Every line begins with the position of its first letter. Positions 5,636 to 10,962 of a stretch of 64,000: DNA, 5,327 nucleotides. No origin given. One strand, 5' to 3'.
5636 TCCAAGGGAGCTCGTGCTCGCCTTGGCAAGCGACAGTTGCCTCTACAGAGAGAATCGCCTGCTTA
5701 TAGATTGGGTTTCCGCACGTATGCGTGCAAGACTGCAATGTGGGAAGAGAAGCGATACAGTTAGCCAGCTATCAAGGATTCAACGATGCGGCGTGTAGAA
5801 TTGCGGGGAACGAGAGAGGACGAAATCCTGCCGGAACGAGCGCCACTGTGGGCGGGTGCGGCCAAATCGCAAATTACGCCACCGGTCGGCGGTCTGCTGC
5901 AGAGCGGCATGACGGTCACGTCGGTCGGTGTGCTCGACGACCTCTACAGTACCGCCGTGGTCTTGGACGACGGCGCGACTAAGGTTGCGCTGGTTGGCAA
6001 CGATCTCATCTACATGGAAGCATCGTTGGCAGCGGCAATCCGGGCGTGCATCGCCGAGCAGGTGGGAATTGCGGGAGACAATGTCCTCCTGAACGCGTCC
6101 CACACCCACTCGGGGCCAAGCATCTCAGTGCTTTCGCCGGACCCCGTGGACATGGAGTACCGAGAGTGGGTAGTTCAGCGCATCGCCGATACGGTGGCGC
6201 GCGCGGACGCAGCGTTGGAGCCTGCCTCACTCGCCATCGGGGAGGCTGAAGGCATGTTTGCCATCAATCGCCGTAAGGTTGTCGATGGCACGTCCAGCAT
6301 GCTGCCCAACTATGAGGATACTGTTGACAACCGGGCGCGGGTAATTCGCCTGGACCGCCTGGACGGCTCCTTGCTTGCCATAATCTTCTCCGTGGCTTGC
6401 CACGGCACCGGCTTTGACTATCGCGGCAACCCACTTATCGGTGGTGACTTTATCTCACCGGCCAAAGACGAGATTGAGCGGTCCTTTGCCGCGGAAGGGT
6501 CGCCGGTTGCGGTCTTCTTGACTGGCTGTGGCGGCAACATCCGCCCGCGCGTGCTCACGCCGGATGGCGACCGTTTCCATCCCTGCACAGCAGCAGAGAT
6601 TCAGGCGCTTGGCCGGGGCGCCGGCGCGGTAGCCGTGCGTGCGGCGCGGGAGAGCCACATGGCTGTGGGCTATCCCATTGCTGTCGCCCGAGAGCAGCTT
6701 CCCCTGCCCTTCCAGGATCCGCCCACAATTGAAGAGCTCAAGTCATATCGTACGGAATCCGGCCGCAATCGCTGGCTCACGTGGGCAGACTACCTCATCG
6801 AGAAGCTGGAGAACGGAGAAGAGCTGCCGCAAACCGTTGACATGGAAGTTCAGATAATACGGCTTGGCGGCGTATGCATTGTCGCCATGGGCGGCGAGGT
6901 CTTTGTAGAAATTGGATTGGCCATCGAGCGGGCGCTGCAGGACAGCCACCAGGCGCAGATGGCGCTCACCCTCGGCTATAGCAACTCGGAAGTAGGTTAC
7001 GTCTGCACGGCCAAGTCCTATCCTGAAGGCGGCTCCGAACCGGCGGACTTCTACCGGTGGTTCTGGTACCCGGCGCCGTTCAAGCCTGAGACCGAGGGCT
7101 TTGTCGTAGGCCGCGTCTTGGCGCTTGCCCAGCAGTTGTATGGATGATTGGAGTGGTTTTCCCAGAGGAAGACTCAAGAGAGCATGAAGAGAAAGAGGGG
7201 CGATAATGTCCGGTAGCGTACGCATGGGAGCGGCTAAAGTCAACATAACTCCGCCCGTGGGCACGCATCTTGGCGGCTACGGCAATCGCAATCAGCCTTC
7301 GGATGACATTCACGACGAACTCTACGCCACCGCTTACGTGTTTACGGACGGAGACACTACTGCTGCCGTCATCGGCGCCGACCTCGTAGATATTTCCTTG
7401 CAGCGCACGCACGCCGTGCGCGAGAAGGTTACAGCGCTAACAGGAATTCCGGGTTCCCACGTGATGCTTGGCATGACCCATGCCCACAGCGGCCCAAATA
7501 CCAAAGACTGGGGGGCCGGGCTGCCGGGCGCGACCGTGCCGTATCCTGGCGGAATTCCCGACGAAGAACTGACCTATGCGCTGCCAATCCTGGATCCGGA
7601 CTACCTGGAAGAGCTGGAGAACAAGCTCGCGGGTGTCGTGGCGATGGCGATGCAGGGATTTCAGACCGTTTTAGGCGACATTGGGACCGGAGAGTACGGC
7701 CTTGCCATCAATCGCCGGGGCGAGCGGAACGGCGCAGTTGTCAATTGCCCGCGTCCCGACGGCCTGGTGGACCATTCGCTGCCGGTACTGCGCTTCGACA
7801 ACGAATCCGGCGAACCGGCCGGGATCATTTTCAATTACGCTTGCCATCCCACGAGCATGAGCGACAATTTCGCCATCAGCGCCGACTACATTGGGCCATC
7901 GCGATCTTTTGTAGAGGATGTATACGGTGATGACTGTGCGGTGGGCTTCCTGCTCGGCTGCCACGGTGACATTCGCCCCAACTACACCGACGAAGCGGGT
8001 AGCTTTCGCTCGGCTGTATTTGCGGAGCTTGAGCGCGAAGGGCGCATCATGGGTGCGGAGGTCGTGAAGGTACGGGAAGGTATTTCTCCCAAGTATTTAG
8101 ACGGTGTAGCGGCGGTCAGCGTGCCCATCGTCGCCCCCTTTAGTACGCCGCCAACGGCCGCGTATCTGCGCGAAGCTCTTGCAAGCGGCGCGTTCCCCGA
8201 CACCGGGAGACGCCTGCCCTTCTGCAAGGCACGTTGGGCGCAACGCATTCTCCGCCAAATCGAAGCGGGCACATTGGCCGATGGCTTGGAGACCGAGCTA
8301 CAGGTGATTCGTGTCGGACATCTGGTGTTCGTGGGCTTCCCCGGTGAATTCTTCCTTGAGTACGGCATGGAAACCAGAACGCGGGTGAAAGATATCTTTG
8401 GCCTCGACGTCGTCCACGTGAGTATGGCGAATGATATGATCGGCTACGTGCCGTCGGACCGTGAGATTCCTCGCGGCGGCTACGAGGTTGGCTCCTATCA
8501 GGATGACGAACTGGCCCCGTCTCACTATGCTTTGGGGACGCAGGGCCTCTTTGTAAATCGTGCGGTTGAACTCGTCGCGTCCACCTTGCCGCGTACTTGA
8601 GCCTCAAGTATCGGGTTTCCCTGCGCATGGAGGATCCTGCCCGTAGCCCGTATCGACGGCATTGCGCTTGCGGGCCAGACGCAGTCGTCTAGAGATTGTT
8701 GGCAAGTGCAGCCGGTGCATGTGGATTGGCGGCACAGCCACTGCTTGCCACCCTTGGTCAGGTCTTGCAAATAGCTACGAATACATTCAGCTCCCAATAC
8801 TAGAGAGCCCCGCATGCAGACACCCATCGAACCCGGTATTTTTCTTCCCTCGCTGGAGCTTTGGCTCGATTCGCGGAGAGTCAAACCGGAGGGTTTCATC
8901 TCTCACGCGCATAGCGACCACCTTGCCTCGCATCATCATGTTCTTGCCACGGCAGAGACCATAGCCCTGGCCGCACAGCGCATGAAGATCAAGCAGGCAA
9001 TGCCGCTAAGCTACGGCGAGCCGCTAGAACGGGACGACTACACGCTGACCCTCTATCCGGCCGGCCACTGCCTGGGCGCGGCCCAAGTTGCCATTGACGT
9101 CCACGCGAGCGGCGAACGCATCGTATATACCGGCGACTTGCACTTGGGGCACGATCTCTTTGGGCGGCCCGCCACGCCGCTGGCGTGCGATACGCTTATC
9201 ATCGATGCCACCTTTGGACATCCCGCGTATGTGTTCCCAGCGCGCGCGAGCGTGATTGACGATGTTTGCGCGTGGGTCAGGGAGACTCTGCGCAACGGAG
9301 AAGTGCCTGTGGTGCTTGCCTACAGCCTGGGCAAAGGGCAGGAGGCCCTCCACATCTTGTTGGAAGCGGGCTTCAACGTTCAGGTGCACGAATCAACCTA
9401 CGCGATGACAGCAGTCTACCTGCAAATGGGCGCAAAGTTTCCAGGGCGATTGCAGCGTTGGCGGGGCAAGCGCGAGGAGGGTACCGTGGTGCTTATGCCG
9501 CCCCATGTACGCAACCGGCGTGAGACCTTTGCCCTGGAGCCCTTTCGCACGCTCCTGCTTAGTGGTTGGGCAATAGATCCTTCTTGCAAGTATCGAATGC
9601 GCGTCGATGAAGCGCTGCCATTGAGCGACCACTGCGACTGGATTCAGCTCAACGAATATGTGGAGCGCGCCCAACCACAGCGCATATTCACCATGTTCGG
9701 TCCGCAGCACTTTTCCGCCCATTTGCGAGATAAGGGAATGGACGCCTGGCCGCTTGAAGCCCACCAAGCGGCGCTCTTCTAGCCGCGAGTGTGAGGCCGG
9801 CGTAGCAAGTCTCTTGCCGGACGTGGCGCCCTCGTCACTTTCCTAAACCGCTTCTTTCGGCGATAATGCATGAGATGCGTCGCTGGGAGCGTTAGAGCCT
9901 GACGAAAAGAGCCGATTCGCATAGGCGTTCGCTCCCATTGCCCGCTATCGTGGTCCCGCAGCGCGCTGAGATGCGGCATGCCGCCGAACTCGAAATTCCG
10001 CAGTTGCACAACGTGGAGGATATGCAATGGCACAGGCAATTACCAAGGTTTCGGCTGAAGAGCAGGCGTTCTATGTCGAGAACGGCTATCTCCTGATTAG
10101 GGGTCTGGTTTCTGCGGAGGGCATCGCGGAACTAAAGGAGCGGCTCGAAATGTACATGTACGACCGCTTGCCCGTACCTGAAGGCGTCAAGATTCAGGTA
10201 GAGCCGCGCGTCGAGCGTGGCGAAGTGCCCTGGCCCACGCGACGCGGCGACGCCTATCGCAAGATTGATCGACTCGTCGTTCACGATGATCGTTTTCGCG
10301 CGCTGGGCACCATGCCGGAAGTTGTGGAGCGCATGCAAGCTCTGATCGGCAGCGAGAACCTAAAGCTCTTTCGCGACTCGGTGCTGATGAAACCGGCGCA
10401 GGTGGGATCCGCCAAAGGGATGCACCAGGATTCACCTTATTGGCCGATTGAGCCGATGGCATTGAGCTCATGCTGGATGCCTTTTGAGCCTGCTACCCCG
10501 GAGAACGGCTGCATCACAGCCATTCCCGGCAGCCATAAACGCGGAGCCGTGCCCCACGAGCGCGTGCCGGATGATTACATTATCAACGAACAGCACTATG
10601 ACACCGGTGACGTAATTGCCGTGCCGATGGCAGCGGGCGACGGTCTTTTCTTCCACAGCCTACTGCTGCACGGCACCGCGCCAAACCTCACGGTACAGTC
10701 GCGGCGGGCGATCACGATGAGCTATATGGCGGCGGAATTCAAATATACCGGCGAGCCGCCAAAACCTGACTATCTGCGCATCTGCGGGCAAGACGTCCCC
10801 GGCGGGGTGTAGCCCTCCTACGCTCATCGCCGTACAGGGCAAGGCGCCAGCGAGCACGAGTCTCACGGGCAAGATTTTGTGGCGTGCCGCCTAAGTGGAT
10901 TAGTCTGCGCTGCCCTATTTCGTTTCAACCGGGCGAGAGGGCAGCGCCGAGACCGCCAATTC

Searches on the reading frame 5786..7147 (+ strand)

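Call 28: search_protein_families(library=pfam, proteins=[window:5786-7147:+], max_evalue=0.001)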
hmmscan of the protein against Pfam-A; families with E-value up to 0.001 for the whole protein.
window:5786-7147:+ (453 aa): 1 family
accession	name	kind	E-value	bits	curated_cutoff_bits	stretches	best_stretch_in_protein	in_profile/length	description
PF04734.18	Ceramidase_alk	-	6.2e-18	65.2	32.1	1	24-269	4-272/509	Neutral/alkaline non-lysosomal ceramidase, N-terminal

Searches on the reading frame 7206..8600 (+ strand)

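Call 28: search_protein_families(library=pfam, proteins=[window:7206-8600:+], max_evalue=0.001)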
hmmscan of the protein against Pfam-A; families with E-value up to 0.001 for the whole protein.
window:7206-8600:+ (464 aa): 1 family
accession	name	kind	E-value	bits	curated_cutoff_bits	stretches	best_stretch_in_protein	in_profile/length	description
PF04734.18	Ceramidase_alk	-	4.4e-19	68.9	32.1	2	7-98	3-99/509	Neutral/alkaline non-lysosomal ceramidase, N-terminal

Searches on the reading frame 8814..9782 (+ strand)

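Call 28: search_protein_families(library=pfam, proteins=[window:8814-9782:+], max_evalue=0.001)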
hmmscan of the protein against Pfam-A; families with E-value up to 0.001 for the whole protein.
window:8814-9782:+ (322 aa): 1 family
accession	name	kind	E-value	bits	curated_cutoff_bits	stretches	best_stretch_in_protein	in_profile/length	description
PF12706.13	Lactamase_B_2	-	0.00035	20.7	27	0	28-139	35-171/200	Beta-lactamase superfamily domain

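Call 75: search_protein_families(library=ncbifam, proteins=[window:8814-9782:+], max_evalue=0.001)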
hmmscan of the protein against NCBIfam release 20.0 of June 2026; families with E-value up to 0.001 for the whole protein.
window:8814-9782:+ (322 aa): 3 families
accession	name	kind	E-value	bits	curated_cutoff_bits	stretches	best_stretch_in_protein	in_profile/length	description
TIGR04122.1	Xnuc_lig_assoc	equivalog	1.1e-58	198.6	325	1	6-316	6-321/326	ligase-associated DNA damage response exonuclease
TIGR03675.1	arCOG00543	equivalog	4e-18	65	580.2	1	56-191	293-431/631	beta-CASP ribonuclease aCPSF1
NF045584.1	cas14_MBL_CASP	equivalog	5.3e-14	51.5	800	1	66-190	128-248/612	type VII CRISPR-associated protein Cas14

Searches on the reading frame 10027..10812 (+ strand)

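Call 28: search_protein_families(library=pfam, proteins=[window:10027-10812:+], max_evalue=0.001)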
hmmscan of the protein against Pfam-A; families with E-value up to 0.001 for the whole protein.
window:10027-10812:+ (261 aa): 1 family
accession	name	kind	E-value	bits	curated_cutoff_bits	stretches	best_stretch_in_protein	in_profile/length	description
PF05721.19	PhyH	-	9.1e-40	137.6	22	1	16-228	1-213/213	Phytanoyl-CoA dioxygenase (PhyH)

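Call 75: search_protein_families(library=ncbifam, proteins=[window:10027-10812:+], max_evalue=0.001)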
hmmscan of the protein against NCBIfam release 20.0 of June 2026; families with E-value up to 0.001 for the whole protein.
window:10027-10812:+ (261 aa): 4 families
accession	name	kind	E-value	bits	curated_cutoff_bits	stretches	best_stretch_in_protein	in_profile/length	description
NF052437.1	MPhHdxlPhnYGIM8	equivalog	5.8e-18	65.3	500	1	81-235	67-215/260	methylphosphonate hydroxylase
TIGR01762.1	chlorin-enz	subfamily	4e-09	36.2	226.3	0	9-172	4-159/288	chlorinating enzyme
TIGR02408.1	ectoine_ThpD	equivalog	4.2e-09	36.1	336.5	1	5-237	14-251/277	ectoine hydroxylase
NF045813.1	DxPntBtaHylase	equivalog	1e-07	31.6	550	1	15-232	24-242/285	1-deoxypentalenic acid 11-beta-hydroxylase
